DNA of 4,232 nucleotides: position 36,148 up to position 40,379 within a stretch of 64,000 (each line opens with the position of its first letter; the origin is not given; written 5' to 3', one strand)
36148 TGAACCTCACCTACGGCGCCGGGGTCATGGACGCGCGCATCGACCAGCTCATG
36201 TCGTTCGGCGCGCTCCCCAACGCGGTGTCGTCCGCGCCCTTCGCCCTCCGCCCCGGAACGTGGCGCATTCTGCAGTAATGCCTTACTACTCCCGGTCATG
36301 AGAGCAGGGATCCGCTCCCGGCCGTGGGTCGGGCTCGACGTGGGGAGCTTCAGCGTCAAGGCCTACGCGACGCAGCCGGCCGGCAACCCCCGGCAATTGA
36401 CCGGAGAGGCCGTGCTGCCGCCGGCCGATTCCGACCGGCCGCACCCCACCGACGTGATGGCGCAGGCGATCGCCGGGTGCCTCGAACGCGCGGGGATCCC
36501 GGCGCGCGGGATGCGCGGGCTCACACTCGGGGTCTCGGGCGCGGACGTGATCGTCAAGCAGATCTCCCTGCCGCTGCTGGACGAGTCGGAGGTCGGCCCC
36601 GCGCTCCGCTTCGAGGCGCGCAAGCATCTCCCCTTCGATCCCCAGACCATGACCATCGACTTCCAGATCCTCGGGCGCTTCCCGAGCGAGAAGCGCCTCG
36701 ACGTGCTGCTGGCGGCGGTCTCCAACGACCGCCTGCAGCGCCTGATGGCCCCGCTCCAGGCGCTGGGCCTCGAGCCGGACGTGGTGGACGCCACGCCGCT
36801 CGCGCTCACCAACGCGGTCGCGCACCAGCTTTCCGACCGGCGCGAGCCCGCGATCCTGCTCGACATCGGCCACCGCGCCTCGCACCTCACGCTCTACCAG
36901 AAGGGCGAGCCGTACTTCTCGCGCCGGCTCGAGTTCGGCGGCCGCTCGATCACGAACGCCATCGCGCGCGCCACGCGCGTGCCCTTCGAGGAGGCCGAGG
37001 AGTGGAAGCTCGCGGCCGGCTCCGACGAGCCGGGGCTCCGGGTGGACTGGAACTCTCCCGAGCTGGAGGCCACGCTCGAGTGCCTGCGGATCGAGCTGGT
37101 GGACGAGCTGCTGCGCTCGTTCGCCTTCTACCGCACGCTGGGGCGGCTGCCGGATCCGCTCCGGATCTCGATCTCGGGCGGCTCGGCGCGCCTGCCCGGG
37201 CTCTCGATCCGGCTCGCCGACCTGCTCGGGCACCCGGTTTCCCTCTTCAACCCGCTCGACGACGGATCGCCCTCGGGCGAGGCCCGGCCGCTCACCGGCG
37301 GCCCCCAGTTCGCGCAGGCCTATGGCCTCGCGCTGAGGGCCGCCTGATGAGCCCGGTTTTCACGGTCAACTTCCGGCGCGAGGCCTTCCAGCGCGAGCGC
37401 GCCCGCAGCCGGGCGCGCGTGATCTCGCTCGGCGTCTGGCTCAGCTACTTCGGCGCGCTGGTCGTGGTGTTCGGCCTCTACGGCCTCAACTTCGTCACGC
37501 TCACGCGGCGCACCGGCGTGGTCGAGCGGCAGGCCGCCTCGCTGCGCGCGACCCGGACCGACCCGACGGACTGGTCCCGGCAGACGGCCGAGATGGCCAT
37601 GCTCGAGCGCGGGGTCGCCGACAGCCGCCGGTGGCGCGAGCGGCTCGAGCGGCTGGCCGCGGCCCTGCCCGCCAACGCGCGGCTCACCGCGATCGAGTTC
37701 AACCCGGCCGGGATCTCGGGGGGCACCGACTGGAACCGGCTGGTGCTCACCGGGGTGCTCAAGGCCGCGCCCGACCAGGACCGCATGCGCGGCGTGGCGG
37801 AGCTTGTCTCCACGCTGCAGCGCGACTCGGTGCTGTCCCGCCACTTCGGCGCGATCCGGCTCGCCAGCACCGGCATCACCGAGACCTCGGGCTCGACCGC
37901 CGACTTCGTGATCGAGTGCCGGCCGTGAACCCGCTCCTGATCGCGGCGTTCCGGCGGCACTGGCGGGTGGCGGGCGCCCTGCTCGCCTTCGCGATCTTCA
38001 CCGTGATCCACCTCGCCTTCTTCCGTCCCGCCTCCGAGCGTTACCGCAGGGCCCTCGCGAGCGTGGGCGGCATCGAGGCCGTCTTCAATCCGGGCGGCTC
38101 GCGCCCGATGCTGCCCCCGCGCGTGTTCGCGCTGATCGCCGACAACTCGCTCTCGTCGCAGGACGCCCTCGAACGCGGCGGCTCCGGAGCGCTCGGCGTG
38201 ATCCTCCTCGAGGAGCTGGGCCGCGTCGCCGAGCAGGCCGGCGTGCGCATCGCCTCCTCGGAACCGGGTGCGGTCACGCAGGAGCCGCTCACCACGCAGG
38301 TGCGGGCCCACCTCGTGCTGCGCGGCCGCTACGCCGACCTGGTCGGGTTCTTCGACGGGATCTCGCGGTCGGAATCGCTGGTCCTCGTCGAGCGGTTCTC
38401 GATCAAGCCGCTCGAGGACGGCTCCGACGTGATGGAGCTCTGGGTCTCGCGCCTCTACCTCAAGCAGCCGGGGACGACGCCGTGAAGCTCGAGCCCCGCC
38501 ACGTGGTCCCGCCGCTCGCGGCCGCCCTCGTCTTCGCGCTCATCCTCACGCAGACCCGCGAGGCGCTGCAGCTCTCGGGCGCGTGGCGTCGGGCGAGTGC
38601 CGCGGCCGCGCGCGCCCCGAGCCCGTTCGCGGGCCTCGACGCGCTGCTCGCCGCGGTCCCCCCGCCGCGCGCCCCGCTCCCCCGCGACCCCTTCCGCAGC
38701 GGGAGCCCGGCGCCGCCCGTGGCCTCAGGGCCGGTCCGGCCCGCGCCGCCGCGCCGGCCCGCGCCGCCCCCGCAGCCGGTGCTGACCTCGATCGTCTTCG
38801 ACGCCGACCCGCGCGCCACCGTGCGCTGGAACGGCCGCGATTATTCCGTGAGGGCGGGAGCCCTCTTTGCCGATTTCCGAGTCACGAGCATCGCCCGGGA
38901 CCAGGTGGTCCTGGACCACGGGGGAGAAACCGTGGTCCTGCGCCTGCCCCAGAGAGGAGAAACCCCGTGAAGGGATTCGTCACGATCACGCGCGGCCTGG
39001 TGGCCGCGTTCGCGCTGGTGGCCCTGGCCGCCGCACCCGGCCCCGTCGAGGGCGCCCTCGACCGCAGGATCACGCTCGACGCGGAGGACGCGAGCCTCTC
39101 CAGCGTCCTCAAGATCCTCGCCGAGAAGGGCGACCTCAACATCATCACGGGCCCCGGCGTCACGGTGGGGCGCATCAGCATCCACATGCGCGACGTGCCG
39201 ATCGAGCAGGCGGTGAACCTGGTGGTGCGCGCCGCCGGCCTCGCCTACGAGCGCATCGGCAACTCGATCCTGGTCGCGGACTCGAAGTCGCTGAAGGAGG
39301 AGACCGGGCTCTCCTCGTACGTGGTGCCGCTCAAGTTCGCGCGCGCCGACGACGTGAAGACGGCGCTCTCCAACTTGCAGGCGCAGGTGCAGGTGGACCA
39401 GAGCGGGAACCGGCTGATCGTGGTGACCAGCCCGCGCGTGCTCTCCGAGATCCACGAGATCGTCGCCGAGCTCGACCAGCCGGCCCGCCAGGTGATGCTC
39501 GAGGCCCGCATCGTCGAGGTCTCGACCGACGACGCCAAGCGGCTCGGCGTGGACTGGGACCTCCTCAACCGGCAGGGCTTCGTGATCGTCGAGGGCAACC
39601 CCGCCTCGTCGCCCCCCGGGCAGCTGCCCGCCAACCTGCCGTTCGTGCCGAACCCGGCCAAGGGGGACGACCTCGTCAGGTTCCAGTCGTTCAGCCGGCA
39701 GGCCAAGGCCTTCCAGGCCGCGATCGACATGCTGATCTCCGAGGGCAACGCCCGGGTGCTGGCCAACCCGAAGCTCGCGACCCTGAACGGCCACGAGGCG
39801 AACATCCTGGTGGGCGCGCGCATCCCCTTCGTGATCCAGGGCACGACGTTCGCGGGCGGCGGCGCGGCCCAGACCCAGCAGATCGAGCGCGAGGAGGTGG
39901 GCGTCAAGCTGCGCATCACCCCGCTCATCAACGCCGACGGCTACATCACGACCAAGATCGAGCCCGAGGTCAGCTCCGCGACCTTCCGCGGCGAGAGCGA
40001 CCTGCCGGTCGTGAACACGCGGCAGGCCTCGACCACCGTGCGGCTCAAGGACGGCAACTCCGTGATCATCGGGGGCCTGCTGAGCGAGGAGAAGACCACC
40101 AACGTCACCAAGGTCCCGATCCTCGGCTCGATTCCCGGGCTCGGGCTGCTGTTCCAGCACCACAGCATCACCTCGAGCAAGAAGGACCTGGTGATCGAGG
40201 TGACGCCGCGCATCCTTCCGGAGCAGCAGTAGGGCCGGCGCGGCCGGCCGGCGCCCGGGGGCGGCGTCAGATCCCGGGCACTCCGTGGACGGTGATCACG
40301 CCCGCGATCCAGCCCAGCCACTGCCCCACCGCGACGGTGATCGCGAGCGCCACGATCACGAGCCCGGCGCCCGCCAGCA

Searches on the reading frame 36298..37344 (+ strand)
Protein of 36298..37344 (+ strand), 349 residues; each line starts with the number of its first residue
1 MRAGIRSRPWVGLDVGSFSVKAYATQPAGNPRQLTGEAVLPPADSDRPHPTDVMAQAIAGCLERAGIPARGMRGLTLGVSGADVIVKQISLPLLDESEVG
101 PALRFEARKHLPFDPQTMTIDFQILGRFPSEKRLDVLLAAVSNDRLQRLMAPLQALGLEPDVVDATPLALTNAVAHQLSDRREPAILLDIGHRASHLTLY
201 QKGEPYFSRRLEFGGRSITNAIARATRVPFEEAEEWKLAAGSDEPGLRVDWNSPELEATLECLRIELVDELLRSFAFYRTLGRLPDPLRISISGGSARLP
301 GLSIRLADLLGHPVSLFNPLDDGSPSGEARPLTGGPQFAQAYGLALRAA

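Call 48: search_protein_families(library=pfam, proteins=[window:36298-37344:+], max_evalue=0.0001)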
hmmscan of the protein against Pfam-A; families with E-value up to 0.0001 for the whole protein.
window:36298-37344:+ (349 aa): 2 families
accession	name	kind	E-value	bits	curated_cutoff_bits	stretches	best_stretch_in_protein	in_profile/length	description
PF11104.14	PilM_2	-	8.5e-33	114.1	27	1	12-348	1-339/340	Type IV pilus assembly protein PilM;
PF14450.12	FtsA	-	6.2e-12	46.4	31.8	1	186-343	1-127/127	Cell division protein FtsA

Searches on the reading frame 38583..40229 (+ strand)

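Call 48: search_protein_families(library=pfam, proteins=[window:38583-40229:+], max_evalue=0.0001)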
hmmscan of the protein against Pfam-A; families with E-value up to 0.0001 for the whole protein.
window:38583-40229:+ (549 aa): 3 families
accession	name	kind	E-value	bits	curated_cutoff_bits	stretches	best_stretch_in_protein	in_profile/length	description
PF00263.26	Secretin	-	7.2e-47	159.5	27.5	1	384-545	2-168/169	Bacterial type II and III secretion system protein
PF03958.22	Secretin_N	-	2.1e-09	37.9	28.2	1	247-303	3-69/69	Bacterial type II/III secretion system short domain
PF07660.19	STN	-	6.4e-07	29.5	28.4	1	195-231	11-49/52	Secretin and TonB N terminus short domain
